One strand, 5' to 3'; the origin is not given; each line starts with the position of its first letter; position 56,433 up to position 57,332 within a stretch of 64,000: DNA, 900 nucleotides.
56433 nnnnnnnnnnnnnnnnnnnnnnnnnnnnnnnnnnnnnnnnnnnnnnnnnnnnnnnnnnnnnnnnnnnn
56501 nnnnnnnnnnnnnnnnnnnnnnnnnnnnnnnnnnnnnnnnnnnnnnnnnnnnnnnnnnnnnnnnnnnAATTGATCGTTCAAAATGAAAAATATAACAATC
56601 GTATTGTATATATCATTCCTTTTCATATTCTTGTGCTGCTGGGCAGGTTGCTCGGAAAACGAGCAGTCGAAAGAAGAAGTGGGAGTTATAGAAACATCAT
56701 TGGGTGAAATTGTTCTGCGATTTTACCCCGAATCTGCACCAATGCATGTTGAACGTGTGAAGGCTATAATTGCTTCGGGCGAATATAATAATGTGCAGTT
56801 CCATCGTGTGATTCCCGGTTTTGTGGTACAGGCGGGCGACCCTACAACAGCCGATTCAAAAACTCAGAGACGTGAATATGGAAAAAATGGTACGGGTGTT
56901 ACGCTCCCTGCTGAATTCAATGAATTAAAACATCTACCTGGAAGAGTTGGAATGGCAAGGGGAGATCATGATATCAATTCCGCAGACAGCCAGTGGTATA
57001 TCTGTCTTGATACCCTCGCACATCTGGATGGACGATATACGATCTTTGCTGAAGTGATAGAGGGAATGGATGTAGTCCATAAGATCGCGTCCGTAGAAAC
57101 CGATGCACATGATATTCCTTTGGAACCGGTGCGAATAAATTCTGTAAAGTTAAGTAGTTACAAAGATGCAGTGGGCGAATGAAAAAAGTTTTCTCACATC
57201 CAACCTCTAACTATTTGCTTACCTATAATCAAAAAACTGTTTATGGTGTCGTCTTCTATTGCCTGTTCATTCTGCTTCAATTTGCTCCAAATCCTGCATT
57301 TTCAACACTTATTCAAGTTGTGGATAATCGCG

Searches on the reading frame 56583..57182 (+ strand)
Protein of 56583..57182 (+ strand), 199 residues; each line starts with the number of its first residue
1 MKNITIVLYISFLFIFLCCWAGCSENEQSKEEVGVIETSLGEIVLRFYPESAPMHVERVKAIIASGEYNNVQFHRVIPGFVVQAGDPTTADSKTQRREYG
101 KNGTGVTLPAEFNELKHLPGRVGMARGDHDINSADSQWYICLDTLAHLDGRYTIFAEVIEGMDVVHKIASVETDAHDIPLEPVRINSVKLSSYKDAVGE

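Call 78: search_protein_families(library=pfam, proteins=[window:56583-57182:+], max_evalue=0.0001)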
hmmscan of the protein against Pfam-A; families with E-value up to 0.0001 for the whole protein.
window:56583-57182:+ (199 aa): 1 family
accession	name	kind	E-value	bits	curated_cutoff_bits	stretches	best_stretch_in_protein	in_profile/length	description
PF00160.26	Pro_isomerase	-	6.7e-44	150.4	21.7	1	36-189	4-158/159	Cyclophilin type peptidyl-prolyl cis-trans isomerase/CLD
